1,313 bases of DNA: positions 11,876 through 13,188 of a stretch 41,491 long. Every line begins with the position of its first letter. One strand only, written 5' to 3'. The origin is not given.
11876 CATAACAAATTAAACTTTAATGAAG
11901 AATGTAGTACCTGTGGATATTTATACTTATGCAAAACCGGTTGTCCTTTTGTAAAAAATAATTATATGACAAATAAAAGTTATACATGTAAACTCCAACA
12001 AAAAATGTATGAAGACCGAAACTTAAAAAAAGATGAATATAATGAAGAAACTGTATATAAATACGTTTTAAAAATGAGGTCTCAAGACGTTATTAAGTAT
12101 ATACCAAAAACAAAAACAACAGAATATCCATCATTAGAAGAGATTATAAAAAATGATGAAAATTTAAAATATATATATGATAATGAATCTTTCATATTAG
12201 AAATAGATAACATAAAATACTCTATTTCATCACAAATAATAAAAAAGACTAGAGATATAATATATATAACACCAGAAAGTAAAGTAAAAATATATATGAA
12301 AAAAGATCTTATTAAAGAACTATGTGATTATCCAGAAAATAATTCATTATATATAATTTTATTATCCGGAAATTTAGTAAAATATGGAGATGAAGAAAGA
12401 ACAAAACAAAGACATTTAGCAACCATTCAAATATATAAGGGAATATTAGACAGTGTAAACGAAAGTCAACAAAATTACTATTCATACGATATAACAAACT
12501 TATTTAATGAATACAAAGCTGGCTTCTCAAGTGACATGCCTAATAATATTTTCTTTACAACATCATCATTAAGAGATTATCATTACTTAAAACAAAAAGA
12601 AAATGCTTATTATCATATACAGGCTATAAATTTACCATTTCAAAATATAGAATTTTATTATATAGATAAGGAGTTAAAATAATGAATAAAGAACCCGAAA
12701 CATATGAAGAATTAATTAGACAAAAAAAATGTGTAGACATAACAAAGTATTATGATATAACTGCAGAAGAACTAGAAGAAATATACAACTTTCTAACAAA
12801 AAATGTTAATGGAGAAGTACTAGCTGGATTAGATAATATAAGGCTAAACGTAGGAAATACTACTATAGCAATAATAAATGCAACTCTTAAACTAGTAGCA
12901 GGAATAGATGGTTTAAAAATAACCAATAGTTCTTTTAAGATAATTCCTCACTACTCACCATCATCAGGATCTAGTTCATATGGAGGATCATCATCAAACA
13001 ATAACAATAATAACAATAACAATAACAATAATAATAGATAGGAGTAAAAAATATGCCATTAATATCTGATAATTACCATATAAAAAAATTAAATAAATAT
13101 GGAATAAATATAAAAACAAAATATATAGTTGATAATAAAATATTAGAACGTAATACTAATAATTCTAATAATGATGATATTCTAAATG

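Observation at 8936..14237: Four-gene operon coupling a long rSAM/SPASM enzyme to two zinc-ribbon membrane proteins (one LRR-bearing) and a poly-Asn-tailed small protein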

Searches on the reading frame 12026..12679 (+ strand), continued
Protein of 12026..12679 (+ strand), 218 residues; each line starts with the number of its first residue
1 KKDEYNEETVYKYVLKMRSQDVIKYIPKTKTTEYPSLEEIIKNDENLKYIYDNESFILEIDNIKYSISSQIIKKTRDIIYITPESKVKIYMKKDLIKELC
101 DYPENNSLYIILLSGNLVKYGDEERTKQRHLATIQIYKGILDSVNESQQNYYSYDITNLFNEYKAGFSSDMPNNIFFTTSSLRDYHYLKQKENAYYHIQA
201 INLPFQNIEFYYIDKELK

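Call 82: find_encoding_contigs(protein=P0312, flank=6000, max_places=3)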
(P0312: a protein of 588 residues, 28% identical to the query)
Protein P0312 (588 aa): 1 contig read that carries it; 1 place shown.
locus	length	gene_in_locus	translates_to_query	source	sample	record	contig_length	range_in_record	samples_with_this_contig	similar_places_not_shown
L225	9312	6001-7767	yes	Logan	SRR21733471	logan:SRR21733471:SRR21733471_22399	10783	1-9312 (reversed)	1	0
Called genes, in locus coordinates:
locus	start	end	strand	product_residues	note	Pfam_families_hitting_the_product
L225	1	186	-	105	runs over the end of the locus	-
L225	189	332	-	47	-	-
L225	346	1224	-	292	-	PF10124:Mu-like_gpT, PF25209:Phage_capsid_4, PF10124:Mu-like_gpT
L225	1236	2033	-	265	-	PF10123:Mu-like_Pro_N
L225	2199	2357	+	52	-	-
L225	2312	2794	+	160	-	PF08822:DUF1804 (weak)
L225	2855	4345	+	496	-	PF06074:Portal_Mu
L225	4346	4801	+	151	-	PF05069:Phage_tail_S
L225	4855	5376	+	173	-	-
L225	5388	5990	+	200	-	-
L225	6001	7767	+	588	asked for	PF04055:Radical_SAM (weak), PF13186:SPASM (faint)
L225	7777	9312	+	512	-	?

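Call 84: find_encoding_contigs(protein=P0275, flank=5000, max_places=3)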
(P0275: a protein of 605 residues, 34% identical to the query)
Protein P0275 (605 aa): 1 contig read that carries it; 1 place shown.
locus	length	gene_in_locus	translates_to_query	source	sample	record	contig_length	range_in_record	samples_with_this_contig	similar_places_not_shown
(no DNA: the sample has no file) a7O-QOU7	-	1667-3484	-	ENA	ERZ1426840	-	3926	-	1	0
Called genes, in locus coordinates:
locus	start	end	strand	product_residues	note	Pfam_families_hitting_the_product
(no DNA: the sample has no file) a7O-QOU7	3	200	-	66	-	?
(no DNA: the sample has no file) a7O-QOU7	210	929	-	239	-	-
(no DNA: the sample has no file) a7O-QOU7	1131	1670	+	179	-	-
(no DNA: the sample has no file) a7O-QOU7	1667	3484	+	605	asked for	-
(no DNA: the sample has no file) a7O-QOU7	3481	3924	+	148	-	?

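Call 85: find_encoding_contigs(protein=P0326, flank=5000, max_places=3)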
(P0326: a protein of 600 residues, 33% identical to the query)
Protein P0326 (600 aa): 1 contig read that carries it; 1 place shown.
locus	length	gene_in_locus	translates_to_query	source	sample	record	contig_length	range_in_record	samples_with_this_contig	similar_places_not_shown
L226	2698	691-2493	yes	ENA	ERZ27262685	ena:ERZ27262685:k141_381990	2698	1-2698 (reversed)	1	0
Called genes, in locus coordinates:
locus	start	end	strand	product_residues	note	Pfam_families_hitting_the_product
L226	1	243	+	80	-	?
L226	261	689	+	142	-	-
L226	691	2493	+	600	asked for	PF04055:Radical_SAM (weak)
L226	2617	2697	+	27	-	?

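Call 96: search_solved_structures(query=A2, max_evalue=10, show_alignments=2)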
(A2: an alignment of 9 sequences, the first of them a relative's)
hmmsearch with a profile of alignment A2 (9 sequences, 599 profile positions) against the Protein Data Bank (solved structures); distinct sequences matched with E-value up to 10: 11.
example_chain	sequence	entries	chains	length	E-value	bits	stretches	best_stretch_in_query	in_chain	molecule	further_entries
4k36_A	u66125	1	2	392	1.4e-18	70.3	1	10-365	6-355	Anaerobic sulfatase-maturating enzyme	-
4k37_A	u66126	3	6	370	1.6e-18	70.1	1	10-364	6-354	Anaerobic sulfatase-maturating enzyme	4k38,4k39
9gm3_A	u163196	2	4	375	2.2e-08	36.6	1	9-166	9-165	ChlB radical SAM domain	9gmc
5wgg_A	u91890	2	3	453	4.4e-08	35.6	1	9-349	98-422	Radical SAM domain protein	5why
5v1q_A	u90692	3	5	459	0.00022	23.4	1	9-85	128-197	Radical SAM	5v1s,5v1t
9dfu_A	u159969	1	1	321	0.0048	19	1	9-88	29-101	Radical SAM core domain-containing protein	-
9dfn_A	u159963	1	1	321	0.0057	18.7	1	9-88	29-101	Radical SAM core domain-containing protein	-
6efn_A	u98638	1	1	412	0.3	13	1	9-69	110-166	Sporulation killing factor maturation protein SkfB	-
6c8v_A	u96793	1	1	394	0.34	12.9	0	10-73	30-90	Coenzyme PQQ synthesis protein E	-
9iho_I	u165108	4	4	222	1.3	10.9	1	307-381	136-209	NUIM (TYKY) subunit of mitochondrial NADH:ubiquinone oxidoreductase (Complex I)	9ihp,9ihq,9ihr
2doa_A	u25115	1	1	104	1.8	10.5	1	347-386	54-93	RNA polymerase II elongation factor ELL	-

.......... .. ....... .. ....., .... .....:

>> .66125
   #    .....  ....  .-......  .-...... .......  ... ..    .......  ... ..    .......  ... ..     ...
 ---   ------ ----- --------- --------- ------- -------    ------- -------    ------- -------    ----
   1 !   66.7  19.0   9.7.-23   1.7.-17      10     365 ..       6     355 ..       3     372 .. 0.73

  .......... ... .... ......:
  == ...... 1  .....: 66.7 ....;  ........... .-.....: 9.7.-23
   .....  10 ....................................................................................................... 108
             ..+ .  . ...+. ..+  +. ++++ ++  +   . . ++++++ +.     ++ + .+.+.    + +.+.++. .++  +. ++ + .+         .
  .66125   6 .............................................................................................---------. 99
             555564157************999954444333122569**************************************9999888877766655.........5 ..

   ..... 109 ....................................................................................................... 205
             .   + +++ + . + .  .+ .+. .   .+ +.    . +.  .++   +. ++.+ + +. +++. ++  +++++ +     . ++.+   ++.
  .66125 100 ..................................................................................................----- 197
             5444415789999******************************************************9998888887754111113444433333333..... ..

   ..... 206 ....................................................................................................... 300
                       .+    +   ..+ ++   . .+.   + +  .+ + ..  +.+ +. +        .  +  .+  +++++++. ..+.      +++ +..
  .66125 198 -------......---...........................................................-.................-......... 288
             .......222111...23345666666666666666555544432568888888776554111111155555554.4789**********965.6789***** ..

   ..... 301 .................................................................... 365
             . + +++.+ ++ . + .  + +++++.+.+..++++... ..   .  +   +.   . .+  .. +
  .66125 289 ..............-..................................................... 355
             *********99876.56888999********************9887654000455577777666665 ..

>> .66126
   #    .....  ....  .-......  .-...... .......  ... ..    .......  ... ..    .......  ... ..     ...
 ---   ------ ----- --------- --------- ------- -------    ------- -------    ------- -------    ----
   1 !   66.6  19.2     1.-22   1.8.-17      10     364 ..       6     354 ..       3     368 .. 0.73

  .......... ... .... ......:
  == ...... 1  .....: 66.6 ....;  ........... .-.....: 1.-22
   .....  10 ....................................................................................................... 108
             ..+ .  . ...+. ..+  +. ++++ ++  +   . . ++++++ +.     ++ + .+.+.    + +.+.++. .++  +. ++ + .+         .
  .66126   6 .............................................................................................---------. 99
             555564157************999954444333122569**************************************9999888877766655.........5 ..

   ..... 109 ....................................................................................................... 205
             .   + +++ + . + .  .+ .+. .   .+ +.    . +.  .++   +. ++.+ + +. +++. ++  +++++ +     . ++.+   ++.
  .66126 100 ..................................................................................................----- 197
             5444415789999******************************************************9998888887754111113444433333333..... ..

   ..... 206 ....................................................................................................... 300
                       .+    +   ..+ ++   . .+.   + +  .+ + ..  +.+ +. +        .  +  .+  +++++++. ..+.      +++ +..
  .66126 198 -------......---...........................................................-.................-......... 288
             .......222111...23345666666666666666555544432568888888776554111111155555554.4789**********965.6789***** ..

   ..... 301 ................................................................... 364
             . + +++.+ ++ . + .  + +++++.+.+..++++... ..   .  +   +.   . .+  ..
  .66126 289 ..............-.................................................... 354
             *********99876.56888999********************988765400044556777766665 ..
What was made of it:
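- Closest known: Anaerobic sulfatase-maturating enzyme. Different: The proposed catalytic base Asp277 is replaced by V or H followed by an invariant R-x-Q (call 96).
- anSME's catalytic Asp277 is not conserved (call 96), so the best-understood chemistry of the closest relative probably does not apply.
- Tried and rejected: Only the diverse profile A2 reached anSME (call 96).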

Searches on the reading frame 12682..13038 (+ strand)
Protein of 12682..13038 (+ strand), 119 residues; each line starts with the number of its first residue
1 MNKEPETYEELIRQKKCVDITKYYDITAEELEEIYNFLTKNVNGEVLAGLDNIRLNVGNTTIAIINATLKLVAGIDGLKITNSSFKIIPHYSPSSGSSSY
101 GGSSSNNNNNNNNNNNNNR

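Call 3: search_protein_families(library=pfam, proteins=[window:12682-13038:+], max_evalue=0.1)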
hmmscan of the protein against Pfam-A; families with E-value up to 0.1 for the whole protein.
window:12682-13038:+ (119 aa): 1 family
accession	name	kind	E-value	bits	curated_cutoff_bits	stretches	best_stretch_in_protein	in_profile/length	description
PF22038.1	PRC2_EED_ins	-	0.089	13.3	27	0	94-118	70-94/146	Polycomb protein EED insertion domain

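Call 4: search_protein_families(library=ncbifam, proteins=[window:12682-13038:+], max_evalue=0.1)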
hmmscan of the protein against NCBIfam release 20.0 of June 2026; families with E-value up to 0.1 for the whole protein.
window:12682-13038:+ (119 aa): 0 families

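Call 5: search_protein_families(library=padloc, proteins=[window:12682-13038:+], max_evalue=0.1)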
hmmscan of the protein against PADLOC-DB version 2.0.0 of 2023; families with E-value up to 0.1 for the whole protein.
window:12682-13038:+ (119 aa): 0 families

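Call 49: search_protein_families(library=phrogs, proteins=[window:12682-13038:+], max_evalue=0.01)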
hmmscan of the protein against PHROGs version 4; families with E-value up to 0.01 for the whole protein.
window:12682-13038:+ (119 aa): 0 families
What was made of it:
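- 12682..13041 (+): Gene C: 119-aa protein, the proposed substrate of B; its start overlaps the stop of B (TAATG). No Pfam, NCBIfam or PHROG family matches (calls 3, 4, 49).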

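Call 51: find_homologous_proteins(query=window:12682-12981:+, max_evalue=0.001)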
Query window:12682-12981:+ (100 aa): 22 proteins with E <= 0.001 among 25 candidates.
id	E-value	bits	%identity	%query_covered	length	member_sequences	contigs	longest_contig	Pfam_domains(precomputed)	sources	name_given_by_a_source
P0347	8.5e-29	117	59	93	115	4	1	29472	-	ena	-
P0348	2.4e-27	113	57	93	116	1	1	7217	-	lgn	-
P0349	3.7e-26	109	55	93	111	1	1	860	-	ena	-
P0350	1.6e-25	107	56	93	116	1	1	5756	-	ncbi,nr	ncbi:MAG: hypothetical protein IJ399_05290, partial [Bacilli bacterium]|nr:hypothetical protein [Bac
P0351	1.1e-23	101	54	98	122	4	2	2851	-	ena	-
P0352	2.5e-23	100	47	93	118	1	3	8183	-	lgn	-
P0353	4.9e-23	99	51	93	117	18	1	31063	-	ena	-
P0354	8.5e-23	98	54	93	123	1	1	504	-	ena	-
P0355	9.7e-23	98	52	91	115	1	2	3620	-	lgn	-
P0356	2.8e-22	97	51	93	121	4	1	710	-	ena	-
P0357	3.8e-21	93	52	93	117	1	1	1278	-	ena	-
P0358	4.9e-21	93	48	95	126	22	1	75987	-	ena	-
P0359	9.6e-21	92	50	93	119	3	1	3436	-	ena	-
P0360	1.8e-18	84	47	91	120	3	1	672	-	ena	-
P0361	8.0e-18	82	47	92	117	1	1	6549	-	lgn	-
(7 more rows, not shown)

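Call 57: predict_structure(alignment_id=A3)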
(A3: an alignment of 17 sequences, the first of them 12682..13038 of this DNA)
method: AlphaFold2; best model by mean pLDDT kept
length: 119 residues; sequences in the alignment: 17
mean_pLDDT: 81.4   pTM: 0.63
mean pLDDT of the five models: 81.4, 80.3, 78.0, 76.7, 75.1
residues with pLDDT >= 90: 63; 70-90: 25; 50-70: 20; < 50: 11
segments of 3 or more residues with pLDDT < 50: 98-106
pLDDT, mean of each block of 10 residues (from residue 1): 69 89 93 94 94 95 94 87 91 60 51 59
secondary structure, 60 per line:
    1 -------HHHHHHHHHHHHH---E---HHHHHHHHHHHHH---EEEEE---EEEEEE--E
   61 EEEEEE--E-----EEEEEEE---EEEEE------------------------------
elements in order: H8-20 H28-40 E44-48 E52-57 E60-66 E75-81 E85-89
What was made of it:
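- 12682..12954 (+): C: folded domain (aa 1-91) of two helices and five strands, with a conserved N-terminal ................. motif and a variable middle. AF2 pLDDT is 87-95 (10-residue blocks) over residues 11-90 (call 57).
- On RiPP maturase with RRE (PqqD-like recognition element): C has a folded 90-aa domain rather than a leader (call 57).
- The N-terminal part of C is a confidently folded 90-aa domain, not a leader (call 57).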

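Call 62: fold_search(model_id=the predicted structure, library=pdb)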
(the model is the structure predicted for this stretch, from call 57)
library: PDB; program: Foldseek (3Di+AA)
matches with E <= 10: 250; with E <= 0.001: 0
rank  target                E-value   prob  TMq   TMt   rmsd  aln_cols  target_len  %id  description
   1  6lg3                  2.3e-01  0.38  0.24  0.34  10.0        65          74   14  Crystal structure of a bacterial toxin from Mycobacterium tuberculosis (released 2020-11-04)
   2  9hhl_e                5.0e-01  0.11  0.22  0.05  13.5        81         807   15  Structure of Dynein-Dynactin-NuMA-LIS1 (released 2025-12-03)
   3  9bw9_B                8.9e-01  0.06  0.15  0.08  11.6        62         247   16  Tetrameric Complex of full-length HIV-1 integrase protein bound to the integrase binding domain of LEDGF/p75 (released 2025-06-25)
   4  4s37_F                1.1e+00  0.08  0.19  0.15  11.0        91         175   12  Crystal structure of R2 pyocin membrane-piercing spike (released 2016-01-27)
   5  6ppn_F                1.2e+00  0.07  0.19  0.29  12.1        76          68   10  Structure of S. pombe Lsm2-8 with unprocessed U6 snRNA (released 2020-06-17)
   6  9n6e_I                1.2e+00  0.06  0.19  0.16  12.3       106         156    9  L9-targeting immunogen bound to three copies of L9 Fab (released 2025-12-10)
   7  9evw_G                1.5e+00  0.14  0.22  0.08   9.2        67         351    7  Avian reovirus nonstructural protein sigmaNS (released 2025-12-03)
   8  6g8v                  1.5e+00  0.06  0.16  0.05  12.2        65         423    8  Crystal structure of the light chain of botulinum neurotoxin X (residues 2-442) (released 2019-07-31)
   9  9dtr_j                1.5e+00  0.01  0.12  0.15  14.8        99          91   12  Structure of the yeast post-catalytic P complex spliceosome at 2.3 Angstrom resolution (released 2024-12-25)
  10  6epi_F                1.7e+00  0.05  0.21  0.08  11.6       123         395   15  Structure of the epsilon_1 / zeta_1 antitoxin / toxin system from Neisseria gonorrhoeae in complex with UNAM-4P. (released 2018-05-02)
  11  1i81_F                1.7e+00  0.04  0.16  0.26  12.5        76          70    9  CRYSTAL STRUCTURE OF A HEPTAMERIC LSM PROTEIN FROM METHANOBACTERIUM THERMOAUTOTROPHICUM (released 2001-03-28)
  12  1i4k_I                1.8e+00  0.06  0.19  0.28  11.5        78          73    5  CRYSTAL STRUCTURE OF AN SM-LIKE PROTEIN (AF-SM1) FROM ARCHAEOGLOBUS FULGIDUS AT 2.5A RESOLUTION (released 2001-08-22)
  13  1i4k_1                1.8e+00  0.05  0.18  0.27  11.9        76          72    6  CRYSTAL STRUCTURE OF AN SM-LIKE PROTEIN (AF-SM1) FROM ARCHAEOGLOBUS FULGIDUS AT 2.5A RESOLUTION (released 2001-08-22)
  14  1i81_A                1.8e+00  0.04  0.19  0.28  12.8        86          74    8  CRYSTAL STRUCTURE OF A HEPTAMERIC LSM PROTEIN FROM METHANOBACTERIUM THERMOAUTOTROPHICUM (released 2001-03-28)
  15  1loj_D                1.8e+00  0.04  0.19  0.27  12.2        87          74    8  Crystal structure of a Methanobacterial Sm-like archaeal protein (SmAP1) bound to uridine-5'-monophosphate (UMP) (released 2003-03-25)
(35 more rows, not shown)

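Call 63: fold_search(model_id=the predicted structure, library=viral)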
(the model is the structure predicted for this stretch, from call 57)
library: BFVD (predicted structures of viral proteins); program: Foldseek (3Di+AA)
matches with E <= 10: 331; with E <= 0.001: 0
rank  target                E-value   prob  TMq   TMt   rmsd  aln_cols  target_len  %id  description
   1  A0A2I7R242            2.2e-01  0.51  0.36  0.43   5.8       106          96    8  (no name in the UniProt tables at hand)
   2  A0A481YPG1            3.4e-01  0.15  0.24  0.19   9.2        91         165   14  Uncharacterized protein [Pithovirus LCDPAC02]
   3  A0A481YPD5            3.9e-01  0.08  0.16  0.09  13.7       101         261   13  Uncharacterized protein [Pithovirus LCDPAC02]
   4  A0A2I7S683            4.4e-01  0.28  0.34  0.38   6.0       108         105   12  (no name in the UniProt tables at hand)
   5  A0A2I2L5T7            5.7e-01  0.08  0.17  0.07  12.2        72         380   11  Uncharacterized protein [Orpheovirus IHUMI-LCC2]
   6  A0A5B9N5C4            6.1e-01  0.33  0.23  0.25   4.4        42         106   12  Uncharacterized protein [Proteus phage Saba]
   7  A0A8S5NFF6            6.5e-01  0.11  0.21  0.14  12.8        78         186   15  Uncharacterized protein [Siphoviridae sp. ctHEr2]
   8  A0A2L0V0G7            8.4e-01  0.18  0.28  0.29   6.8        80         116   12  Uncharacterized protein [Agrobacterium phage Atu_ph07]
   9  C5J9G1                8.9e-01  0.04  0.14  0.07  12.5        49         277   16  Uncharacterized protein [Erwinia phage phiAT1]
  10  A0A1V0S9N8            9.5e-01  0.08  0.18  0.17   7.9        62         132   19  Uncharacterized protein [Catovirus CTV1]
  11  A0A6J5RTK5            1.0e+00  0.06  0.20  0.19  16.0       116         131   13  Uncharacterized protein [uncultured Caudovirales phage]
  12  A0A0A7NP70            1.1e+00  0.12  0.28  0.22   8.9       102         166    8  DNA polymerase III beta chain [Lactobacillus phage LfeInf]
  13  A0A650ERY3            1.1e+00  0.07  0.23  0.11  12.8       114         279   10  (no name in the UniProt tables at hand)
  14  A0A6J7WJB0            1.1e+00  0.04  0.15  0.06  13.4        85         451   19  Collagen triple helix repeat (Fragment) [uncultured Caudovirales phage]
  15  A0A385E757            1.1e+00  0.13  0.26  0.31   5.2        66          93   17  (no name in the UniProt tables at hand)
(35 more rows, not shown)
